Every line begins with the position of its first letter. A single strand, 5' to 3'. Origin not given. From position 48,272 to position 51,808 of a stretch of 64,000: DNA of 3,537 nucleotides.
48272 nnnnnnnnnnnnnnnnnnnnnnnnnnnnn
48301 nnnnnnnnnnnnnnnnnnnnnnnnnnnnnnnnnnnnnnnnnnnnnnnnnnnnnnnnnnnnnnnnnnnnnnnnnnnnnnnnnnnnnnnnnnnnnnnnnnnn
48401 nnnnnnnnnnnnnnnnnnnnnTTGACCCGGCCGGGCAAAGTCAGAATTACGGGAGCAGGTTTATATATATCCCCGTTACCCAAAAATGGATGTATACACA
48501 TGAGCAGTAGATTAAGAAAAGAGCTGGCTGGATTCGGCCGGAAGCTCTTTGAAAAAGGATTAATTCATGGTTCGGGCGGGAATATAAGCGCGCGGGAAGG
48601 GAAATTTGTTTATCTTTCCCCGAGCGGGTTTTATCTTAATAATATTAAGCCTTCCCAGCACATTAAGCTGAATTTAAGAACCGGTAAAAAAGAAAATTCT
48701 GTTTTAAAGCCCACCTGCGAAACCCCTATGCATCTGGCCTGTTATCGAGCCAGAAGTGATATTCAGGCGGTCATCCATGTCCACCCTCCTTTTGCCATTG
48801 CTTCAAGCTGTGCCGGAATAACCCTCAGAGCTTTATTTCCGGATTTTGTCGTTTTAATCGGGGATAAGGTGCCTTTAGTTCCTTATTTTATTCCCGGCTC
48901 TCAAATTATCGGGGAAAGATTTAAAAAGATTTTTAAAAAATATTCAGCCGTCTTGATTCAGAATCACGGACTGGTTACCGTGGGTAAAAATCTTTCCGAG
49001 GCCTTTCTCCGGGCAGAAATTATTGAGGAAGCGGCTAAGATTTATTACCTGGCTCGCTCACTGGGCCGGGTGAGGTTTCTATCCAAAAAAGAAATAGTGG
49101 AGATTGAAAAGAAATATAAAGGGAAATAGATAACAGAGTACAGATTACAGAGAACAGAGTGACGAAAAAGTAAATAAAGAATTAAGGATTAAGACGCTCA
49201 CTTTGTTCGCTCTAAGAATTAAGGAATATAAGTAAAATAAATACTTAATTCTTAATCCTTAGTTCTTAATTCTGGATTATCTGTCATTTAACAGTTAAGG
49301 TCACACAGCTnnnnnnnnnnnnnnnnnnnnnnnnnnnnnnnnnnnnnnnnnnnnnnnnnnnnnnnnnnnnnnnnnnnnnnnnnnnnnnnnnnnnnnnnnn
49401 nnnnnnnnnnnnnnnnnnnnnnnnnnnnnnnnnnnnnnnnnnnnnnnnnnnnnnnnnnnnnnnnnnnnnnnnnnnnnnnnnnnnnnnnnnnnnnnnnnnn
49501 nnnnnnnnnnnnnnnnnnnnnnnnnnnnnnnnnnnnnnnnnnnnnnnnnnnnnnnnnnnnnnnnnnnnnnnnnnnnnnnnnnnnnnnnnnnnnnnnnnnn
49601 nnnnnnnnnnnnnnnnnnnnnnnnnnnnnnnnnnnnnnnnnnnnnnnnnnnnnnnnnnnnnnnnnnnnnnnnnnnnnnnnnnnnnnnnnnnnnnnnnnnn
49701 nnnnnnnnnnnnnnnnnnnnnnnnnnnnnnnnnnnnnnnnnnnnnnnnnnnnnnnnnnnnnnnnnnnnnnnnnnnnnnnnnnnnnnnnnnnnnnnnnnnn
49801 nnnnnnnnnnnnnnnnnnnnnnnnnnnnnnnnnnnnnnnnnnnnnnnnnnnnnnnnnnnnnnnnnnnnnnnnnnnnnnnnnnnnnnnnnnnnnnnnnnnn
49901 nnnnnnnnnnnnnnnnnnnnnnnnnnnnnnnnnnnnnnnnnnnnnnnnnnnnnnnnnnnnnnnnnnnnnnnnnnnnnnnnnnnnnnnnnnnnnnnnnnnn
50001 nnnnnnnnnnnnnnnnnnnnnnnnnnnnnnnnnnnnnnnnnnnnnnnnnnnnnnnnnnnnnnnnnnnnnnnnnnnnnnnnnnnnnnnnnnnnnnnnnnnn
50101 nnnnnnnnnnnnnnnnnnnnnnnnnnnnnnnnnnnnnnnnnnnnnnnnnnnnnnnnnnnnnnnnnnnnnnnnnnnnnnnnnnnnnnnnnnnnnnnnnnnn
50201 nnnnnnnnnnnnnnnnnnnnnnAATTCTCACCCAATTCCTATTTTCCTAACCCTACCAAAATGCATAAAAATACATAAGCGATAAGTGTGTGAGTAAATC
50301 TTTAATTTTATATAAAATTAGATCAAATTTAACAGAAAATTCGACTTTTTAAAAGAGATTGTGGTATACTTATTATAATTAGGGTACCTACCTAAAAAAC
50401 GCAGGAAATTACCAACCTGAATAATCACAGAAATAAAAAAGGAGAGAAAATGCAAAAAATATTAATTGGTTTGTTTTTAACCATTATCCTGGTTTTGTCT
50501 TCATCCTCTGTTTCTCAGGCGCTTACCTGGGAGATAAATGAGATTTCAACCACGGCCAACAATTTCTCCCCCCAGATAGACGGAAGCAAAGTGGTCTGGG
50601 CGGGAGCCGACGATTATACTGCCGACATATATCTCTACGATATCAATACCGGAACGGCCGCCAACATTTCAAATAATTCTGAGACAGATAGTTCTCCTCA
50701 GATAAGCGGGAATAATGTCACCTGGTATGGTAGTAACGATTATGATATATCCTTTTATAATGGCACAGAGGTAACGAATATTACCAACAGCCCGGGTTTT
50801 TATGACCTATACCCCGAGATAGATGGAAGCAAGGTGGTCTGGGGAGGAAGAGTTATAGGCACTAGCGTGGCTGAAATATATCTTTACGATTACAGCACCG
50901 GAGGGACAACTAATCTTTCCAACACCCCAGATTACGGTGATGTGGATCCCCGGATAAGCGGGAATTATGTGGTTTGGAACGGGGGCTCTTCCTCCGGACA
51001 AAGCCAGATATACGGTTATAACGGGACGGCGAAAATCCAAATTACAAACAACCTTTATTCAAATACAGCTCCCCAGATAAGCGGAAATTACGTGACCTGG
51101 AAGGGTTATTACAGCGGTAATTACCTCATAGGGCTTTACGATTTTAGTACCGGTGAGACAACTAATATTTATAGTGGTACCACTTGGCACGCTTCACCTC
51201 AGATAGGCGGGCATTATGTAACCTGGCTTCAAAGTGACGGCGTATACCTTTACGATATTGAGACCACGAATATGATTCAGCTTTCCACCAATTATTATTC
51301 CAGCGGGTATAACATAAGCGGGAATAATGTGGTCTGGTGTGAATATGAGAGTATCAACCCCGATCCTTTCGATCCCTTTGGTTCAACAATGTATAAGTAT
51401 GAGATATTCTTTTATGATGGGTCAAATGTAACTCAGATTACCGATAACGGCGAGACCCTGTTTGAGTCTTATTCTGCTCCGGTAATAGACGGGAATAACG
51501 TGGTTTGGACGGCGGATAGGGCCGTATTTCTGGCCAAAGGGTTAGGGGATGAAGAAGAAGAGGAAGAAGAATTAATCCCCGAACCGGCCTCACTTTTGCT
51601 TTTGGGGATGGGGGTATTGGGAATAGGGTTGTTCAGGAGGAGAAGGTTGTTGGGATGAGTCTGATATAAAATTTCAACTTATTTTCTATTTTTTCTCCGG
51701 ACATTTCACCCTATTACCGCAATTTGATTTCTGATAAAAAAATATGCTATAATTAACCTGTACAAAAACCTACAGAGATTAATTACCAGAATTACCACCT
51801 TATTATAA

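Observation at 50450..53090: Tandem PEP-CTERM beta-propeller proteins with nearly identical sorting signals and no exosortase in the window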

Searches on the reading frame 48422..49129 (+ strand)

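Call 10: search_protein_families(library=pfam, proteins=[window:48422-49129:+], max_evalue=0.00001)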
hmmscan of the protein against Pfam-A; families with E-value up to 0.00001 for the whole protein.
window:48422-49129:+ (235 aa): 1 family
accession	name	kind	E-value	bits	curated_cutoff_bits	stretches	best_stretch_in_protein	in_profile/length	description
PF00596.27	Aldolase_II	-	9.3e-48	163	22.2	1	34-209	2-183/183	Class II Aldolase and Adducin N-terminal domain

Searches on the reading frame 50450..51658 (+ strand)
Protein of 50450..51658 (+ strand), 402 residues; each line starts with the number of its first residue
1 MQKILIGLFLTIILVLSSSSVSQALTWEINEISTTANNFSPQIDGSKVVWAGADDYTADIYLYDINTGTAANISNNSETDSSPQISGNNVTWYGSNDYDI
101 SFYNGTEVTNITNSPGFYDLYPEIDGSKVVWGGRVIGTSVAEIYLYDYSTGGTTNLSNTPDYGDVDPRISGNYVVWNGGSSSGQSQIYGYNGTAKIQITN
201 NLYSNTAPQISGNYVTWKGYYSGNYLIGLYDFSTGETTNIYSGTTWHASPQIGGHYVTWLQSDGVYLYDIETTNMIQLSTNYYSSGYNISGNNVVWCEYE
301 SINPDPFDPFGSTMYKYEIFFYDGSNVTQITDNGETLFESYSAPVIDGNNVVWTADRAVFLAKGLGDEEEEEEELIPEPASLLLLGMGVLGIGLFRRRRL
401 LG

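Call 3: search_protein_families(library=pfam, proteins=[window:50450-51658:+], max_evalue=1)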
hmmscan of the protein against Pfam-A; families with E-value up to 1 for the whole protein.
window:50450-51658:+ (402 aa): 4 families
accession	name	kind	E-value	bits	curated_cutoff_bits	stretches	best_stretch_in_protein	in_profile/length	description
PF07589.16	PEP-CTERM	-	5.6e-06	26.7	20.7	1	376-398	2-23/24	PEP-CTERM motif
PF07980.17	SusD_RagB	-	0.036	14.1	23.1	1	85-235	24-144/297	SusD family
PF18205.6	VPDSG-CTERM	-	0.066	13.5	25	1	381-399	8-26/26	VPDSG-CTERM motif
PF04385.20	FAINT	-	0.39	11.2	20.7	0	316-342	24-50/78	Domain of unknown function, DUF529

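Call 4: search_protein_families(library=ncbifam, proteins=[window:50450-51658:+], max_evalue=1)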
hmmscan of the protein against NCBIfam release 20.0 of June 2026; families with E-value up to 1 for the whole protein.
window:50450-51658:+ (402 aa): 16 families
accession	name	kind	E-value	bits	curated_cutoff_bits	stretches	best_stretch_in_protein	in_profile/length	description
TIGR04275.1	beta_prop_Msarc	repeat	1.5e-32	111.1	85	8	195-234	1-40/40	beta-propeller repeat protein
NF041538.1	PEP_EDSA_1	subfamily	1.3e-06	28.3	100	1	374-399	283-307/307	EDSAP-1 family PEP-CTERM protein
NF033554.9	floc_PepA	equivalog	3.8e-06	26.9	80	1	330-399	187-260/261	flocculation-associated PEP-CTERM protein PepA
TIGR02800.1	propeller_TolB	equivalog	1.4e-05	24.3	343.15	3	39-161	198-323/418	Tol-Pal system beta propeller repeat protein TolB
NF038125.1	PEP_CTERM_THxN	subfamily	0.00029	20.5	85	1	373-399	220-246/246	THxN family PEP-CTERM protein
NF038129.1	PEP_NF038129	equivalog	0.00037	20.4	65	1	373-399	168-194/194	NF038129 family PEP-CTERM protein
TIGR02595.1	PEP_CTERM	domain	0.00042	20.9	16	1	376-399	1-23/24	PEP-CTERM sorting domain-containing protein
NF033947.0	PEP-cistern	hypoth_equivalog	0.00069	19.4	60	1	363-398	160-195/195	cistern family PEP-CTERM protein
NF041927.1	Xrt_dep_XDP1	equivalog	0.001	19.1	125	1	370-399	213-242/242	exosortase-dependent surface protein XDP1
NF038120.1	PEP_CTERM_QFxxD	subfamily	0.0041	17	80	1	376-399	193-214/215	NF038120 family PEP-CTERM protein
TIGR03370.1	VPLPA-CTERM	domain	0.0056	16.6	25.35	1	379-399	4-24/25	VPLPA-CTERM sorting domain-containing protein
NF002183.0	PRK01029.1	equivalog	0.0056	15.8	405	1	125-189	337-399/429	Tol-Pal system protein TolB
NF003124.0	PRK04043.1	equivalog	0.0075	15.1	428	1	43-87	242-286/419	Tol-Pal system protein TolB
NF038118.1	PEP_CTERM_CCXG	equivalog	0.01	15.5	90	1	372-399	172-199/199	CCXG family PEP-CTERM protein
TIGR03901.2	MYXO-CTERM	domain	0.24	11.8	20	1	380-399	13-33/34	MYXO-CTERM sorting domain-containing protein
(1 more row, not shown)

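Call 12: find_encoding_contigs(protein=window:50450-51658:+, flank=10000, max_places=6)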
Protein window:50450-51658:+ (402 aa): no gene with exactly this product is on record in the collection.

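Call 13: find_homologous_proteins(query=window:50450-51658:+)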
Query window:50450-51658:+ (402 aa): 133 proteins with E <= 0.001 among 8000 candidates; the best 120 are listed.
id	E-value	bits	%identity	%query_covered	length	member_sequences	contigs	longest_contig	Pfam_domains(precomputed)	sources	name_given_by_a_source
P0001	8.7e-55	204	32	88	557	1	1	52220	PF21551.3,PF13780.12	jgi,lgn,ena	-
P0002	1.6e-45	174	34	89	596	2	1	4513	-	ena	-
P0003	3.1e-41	160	35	71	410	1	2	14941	PF26549.1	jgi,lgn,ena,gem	-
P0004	2.0e-40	157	37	86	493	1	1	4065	PF18099.8,PF26549.1,PF03422.22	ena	-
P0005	1.5e-38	151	36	63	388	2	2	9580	PF26549.1,PF07589.17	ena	-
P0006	2.2e-37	147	34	93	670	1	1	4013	PF03160.21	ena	-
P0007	2.2e-35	140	33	73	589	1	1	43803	-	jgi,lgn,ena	-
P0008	2.4e-35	140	32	86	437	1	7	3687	PF26549.1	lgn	-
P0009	1.8e-34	137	31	90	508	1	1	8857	PF26549.1,PF26550.2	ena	-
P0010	6.6e-34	136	33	74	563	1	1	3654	PF18885.7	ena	-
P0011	9.2e-34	135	32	64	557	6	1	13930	PF26549.1,PF26550.2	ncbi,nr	ncbi:MAG: hypothetical protein QNJ65_05325 [Xenococcaceae cyanobacterium MO_234.B1]|nr:hypothetical 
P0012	3.5e-32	130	30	99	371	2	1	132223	PF23517.2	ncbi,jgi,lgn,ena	-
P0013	6.4e-32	129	36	56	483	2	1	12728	PF26549.1,PF26550.2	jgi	jgi:hypothetical protein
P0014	7.8e-32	129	32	88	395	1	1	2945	PF26549.1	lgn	-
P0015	4.2e-31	126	30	79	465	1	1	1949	PF26549.1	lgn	-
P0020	2.5e-28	117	29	89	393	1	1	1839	PF26549.1,PF07589.17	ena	-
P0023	4.9e-27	113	27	82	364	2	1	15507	-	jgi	jgi:beta propeller repeat protein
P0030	3.7e-23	100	35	55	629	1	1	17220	PF07589.17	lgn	-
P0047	3.6e-19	87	28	72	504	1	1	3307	PF07589.17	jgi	jgi:hypothetical protein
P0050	2.4e-18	84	29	72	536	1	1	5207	PF26549.1,PF16640.12,PF07676.19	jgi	jgi:TolB protein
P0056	2.1e-17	81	25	56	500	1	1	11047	PF26549.1,PF26550.2,PF07676.19,PF01161.26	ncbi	-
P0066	3.0e-15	74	27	67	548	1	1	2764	PF26549.1,PF07676.19,PF01161.26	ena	-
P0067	3.5e-15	74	30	99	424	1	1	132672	PF07589.17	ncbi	-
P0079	8.3e-13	66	27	69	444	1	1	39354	PF26549.1,PF07676.19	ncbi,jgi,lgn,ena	ncbi:MAG: hypothetical protein WCW87_03860 [Candidatus Paceibacterota bacterium]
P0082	1.5e-12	65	27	67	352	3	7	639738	PF26549.1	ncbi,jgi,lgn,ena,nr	ncbi:MAG TPA: PEP-CTERM sorting domain-containing protein [Candidatus Omnitrophota bacterium]|nr:PEP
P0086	4.1e-12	64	28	86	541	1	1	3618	PF22073.3,PF15780.12,PF26549.1,PF24798.3,PF12371.15,PF07676.19,PF22544.3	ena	-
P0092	2.0e-11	62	26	59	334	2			PF26549.1,PF07676.19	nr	nr:hypothetical protein [Methanoculleus sp.]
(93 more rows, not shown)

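Call 36: list_cluster_members(proteins=[P0067])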
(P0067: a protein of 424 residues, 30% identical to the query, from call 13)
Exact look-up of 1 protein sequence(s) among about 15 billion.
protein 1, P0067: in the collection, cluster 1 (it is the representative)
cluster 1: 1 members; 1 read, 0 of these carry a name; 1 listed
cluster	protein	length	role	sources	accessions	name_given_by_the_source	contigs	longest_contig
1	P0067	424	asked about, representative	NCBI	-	-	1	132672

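Call 37: find_encoding_contigs(protein=P0067, flank=10000, max_places=4)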
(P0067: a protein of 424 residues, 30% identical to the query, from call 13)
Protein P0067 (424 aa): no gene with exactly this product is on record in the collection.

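Call 53: find_encoding_contigs(protein=P0023, flank=10000, max_places=3)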
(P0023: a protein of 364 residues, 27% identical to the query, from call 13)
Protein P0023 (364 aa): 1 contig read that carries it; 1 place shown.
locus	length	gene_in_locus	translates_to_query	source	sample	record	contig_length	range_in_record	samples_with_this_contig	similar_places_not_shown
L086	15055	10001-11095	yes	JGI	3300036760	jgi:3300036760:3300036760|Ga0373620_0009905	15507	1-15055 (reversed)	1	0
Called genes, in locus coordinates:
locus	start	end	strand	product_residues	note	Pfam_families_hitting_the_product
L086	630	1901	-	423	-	-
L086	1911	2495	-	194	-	PF04542:Sigma70_r2, PF07638:Sigma70_ECF (weak), PF08281:Sigma70_r4_2, PF04545:Sigma70_r4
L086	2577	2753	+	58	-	-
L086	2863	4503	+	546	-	PF00498:FHA, PF16697:Yop-YscD_cpl, PF01590:GAF, PF13185:GAF_2, PF13492:GAF_3, PF14501:HATPase_c_5 (faint), PF02518:HATPase_c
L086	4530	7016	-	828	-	-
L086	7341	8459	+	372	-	-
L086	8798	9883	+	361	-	PF26549:Tricorn_N (faint)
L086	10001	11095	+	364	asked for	-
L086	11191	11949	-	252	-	PF00561:Abhydrolase_1, PF12146:Hydrolase_4, PF12697:Abhydrolase_6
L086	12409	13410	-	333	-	PF02154:FliM, PF01052:FliMN_C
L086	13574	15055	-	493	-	PF03772:Competence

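Call 54: find_encoding_contigs(protein=P0012, flank=10000, max_places=3)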
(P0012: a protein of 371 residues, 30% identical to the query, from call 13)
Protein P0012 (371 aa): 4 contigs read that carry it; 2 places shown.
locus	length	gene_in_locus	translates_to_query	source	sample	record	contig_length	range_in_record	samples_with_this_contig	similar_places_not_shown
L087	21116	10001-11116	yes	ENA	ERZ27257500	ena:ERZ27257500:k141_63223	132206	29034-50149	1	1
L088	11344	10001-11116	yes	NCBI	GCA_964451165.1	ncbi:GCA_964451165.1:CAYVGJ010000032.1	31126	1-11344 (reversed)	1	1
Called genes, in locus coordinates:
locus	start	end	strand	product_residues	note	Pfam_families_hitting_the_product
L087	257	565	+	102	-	-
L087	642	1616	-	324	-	PF01073:3Beta_HSD, PF01370:Epimerase, PF02719:Polysacc_synt_2, PF04321:RmlD_sub_bind, PF16363:GDP_Man_Dehyd, PF07993:NAD_binding_4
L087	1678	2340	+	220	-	-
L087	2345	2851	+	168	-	-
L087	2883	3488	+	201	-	-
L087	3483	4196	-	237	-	-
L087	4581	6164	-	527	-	PF00474:SSF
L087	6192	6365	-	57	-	PF28215:Symport_access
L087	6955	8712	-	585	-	-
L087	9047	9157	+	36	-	-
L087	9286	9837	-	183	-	PF00210:Ferritin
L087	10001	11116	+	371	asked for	PF23517:WW_TCERG1 (faint)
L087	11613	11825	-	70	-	PF12728:HTH_17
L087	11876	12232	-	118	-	-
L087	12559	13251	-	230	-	-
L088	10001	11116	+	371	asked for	PF23517:WW_TCERG1 (faint)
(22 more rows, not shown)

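Call 56: predict_structure(alignment_id=A4)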
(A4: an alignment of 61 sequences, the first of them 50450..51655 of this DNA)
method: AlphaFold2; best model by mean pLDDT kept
length: 402 residues; sequences in the alignment: 61
mean_pLDDT: 89.3   pTM: 0.85
mean pLDDT of the five models: 89.3, 88.9, 88.8, 88.2, 88.0
residues with pLDDT >= 90: 283; 70-90: 69; 50-70: 46; < 50: 4
segments of 3 or more residues with pLDDT < 50: 399-402
pLDDT, mean of each block of 10 residues (from residue 1): 67 68 88 94 98 94 98 96 98 95 97 90 98 93 97 94 94 97 95 97 97 98 96 98 93 97 96 96 89 95 76 88 95 76 94 95 79 55 68 56 45
secondary structure, 60 per line:
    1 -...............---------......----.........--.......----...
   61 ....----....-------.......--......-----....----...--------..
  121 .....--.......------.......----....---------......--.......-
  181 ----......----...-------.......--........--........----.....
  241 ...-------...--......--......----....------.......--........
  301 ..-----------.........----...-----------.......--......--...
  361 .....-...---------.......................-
elements in order: H2-16 E26-31 E36-44 E47-53 E58-64 E69-72 E80-86 E89-94 E100-103 E108-110 E119-125 E128-134 E141-147 E152-155 E165-170 E173-179 E185-190 E195-197 E205-211 E214-221 E224-231 E236-243 E251-253 E256-261 E264-269 E274-277 E284-290 E293-302 E314-322 E327-329 E341-347 E350-355 E358-365 H379-401

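Call 61: fold_search(model_id=the predicted structure, library=pdb)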
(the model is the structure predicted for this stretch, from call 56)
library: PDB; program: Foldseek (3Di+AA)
matches with E <= 10: 1496; with E <= 0.001: 1007
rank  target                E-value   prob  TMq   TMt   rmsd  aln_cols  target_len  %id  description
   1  6y7o_A                8.4e-12  1.00  0.55  0.67   5.4       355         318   15  The complex between the eight-bladed symmetrical designer protein Tako8 and the silicotungstic acid Keggin (STA) (released 2020-12-16)
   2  6g6m                  2.4e-11  1.00  0.54  0.65   6.0       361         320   15  Crystal structure of the computationally designed Tako8 protein in P42212 (released 2018-11-28)
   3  6y7n_A                3.9e-11  1.00  0.55  0.66   5.4       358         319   15  The crystal structure of the eight-bladed symmetrical designer protein Tako8 in the presence of tellurotungstic Anders (released 2020-12-16)
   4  1k32_A                4.3e-11  1.00  0.35  0.15  21.3       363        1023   15  Crystal structure of the tricorn protease (released 2001-12-05)
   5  6g6n_A                9.2e-11  1.00  0.52  0.62   6.3       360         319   15  Crystal structure of the computationally designed Tako8 protein in C2 (released 2018-11-28)
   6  6g6o_A                1.2e-10  1.00  0.55  0.67   5.5       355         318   17  Crystal structure of the computationally designed Ika8 protein: crystal packing No.1 in P63 (released 2018-11-28)
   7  9a2l_MODEL_1_A        4.1e-10  1.00  0.40  0.37   6.1       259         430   17  Model of E. coli TolB by in-cell photo-crosslinking MS and deep learning (released 2023-02-24)
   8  4r40_C                6.0e-10  1.00  0.40  0.40   6.2       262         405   15  Crystal Structure of TolB/Pal complex from Yersinia pestis. (released 2014-09-03)
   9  2ivz_A                1.0e-09  1.00  0.40  0.41   7.7       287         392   16  Structure of TolB in complex with a peptide of the colicin E9 T- domain (released 2006-08-16)
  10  2ivz_D                1.4e-09  1.00  0.38  0.39   6.4       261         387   15  Structure of TolB in complex with a peptide of the colicin E9 T- domain (released 2006-08-16)
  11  1c5k                  1.4e-09  1.00  0.40  0.40   8.1       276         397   15  THE STRUCTURE OF TOLB, AN ESSENTIAL COMPONENT OF THE TOL-DEPENDENT TRANSLOCATION SYSTEM AND ITS INTERACTIONS WITH THE TR (released 2000-12-06)
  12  3c5m_A                1.7e-09  1.00  0.49  0.52   8.3       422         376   12  Crystal structure of oligogalacturonate lyase (VPA0088) from Vibrio parahaemolyticus. Northeast Structural Genomics Co (released 2008-02-26)
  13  9co0_B                2.2e-09  1.00  0.51  0.58   7.1       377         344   12  CryoEM structure of BAM in complex with the PTB2 open-state inhibitor (in SMA nanodisc) (released 2024-12-25)
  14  4jml_A                2.3e-09  1.00  0.39  0.40   8.1       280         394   15  Crystal structure of the TolB(P201C)-ColicinE9 TBE peptide(A33C) complex. (released 2013-07-17)
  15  2ivz_C                2.5e-09  1.00  0.38  0.39   8.2       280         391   15  Structure of TolB in complex with a peptide of the colicin E9 T- domain (released 2006-08-16)
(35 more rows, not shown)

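Call 72: find_encoding_contigs(protein=P0082, flank=10000, max_places=2)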
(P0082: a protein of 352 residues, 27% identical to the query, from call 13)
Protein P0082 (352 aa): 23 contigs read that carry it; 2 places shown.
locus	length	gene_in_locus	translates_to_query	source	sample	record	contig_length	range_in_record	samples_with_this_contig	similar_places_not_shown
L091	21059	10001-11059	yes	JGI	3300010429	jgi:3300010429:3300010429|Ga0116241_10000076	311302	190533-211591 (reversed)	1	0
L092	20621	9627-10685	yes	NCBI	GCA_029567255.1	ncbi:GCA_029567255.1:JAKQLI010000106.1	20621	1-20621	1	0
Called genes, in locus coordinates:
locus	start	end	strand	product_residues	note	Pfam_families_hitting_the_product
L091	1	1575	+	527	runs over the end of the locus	PF17092:PCB_OB (faint), PF21710:Spt6_S1 (faint), PF00575:S1 (weak), PF13509:S1_2 (faint), PF00575:S1, PF23459:S1_RRP5 (weak), PF00575:S1, PF23459:S1_RRP5 (weak), +1 more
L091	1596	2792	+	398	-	PF00579:tRNA-synt_1b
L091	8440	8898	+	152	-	PF07963:N_methyl (weak), PF12019:GspH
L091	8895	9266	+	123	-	PF07963:N_methyl (weak)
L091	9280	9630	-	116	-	-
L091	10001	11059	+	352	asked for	PF26549:Tricorn_N (faint)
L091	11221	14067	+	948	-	PF07691:PA14 (weak)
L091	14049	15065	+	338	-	-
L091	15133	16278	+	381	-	-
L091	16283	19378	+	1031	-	-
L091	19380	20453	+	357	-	-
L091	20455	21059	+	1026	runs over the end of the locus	-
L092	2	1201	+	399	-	?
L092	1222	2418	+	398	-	PF00579:tRNA-synt_1b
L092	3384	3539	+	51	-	-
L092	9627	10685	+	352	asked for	PF26549:Tricorn_N (faint)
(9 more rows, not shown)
